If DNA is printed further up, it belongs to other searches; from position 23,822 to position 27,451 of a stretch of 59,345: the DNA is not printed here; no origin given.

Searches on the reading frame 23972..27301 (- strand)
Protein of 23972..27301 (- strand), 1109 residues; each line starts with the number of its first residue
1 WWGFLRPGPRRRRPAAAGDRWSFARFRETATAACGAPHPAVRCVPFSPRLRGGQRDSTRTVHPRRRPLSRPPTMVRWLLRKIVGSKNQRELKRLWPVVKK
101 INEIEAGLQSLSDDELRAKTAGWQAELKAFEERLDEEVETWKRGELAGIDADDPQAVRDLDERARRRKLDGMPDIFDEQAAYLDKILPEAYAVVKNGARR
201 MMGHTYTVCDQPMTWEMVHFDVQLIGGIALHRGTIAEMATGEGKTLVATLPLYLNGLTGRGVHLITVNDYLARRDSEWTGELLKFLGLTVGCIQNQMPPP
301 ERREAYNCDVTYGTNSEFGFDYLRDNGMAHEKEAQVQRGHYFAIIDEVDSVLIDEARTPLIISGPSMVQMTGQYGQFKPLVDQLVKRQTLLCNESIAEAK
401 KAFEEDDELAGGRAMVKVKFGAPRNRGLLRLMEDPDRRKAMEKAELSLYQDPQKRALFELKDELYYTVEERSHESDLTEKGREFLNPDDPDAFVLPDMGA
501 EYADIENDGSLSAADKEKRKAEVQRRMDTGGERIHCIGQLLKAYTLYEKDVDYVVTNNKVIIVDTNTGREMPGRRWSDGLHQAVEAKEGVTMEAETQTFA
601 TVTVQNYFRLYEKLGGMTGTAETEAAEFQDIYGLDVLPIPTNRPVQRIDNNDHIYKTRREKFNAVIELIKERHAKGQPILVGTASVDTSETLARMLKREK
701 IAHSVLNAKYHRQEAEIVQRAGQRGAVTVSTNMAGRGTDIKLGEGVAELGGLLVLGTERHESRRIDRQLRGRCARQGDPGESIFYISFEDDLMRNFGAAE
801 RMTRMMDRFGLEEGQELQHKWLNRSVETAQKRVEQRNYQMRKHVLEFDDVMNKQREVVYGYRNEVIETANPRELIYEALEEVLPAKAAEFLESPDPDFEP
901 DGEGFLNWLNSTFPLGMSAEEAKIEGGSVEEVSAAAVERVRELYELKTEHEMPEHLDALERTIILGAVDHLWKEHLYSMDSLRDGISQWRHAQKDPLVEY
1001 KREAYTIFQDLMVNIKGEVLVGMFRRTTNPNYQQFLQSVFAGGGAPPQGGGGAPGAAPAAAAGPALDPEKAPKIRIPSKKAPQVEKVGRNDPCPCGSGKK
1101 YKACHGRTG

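Call 16: search_protein_families(library=pfam, proteins=[window:23972-27301:-], max_evalue=0.001)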
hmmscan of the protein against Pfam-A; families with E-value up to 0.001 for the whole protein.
window:23972-27301:- (1109 aa): 7 families
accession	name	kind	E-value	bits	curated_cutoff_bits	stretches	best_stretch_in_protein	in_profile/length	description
PF07517.20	SecA_DEAD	-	5.1e-117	390.7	24.6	1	80-629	2-290/290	SecA DEAD-like domain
PF21090.3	P-loop_SecA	-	1.5e-75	253.7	27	2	644-744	1-101/205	SecA P-loop domain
PF07516.18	SecA_SW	-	2.7e-54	184.7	26.7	1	817-1025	2-198/200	SecA Wing and Scaffold domain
PF01043.26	SecA_PP_bind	-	3.1e-25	89.4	23.5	1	456-585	12-110/110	SecA preprotein cross-linking domain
PF02810.21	SEC-C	-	2.3e-10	40.5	20.4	1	1089-1107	1-19/19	SEC-C motif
PF00270.35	DEAD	-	7e-06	26.3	26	1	232-353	15-131/167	DEAD/DEAH box helicase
PF00271.37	Helicase_C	-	1.3e-05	25.9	23.5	1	660-777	1-110/110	Helicase conserved C-terminal domain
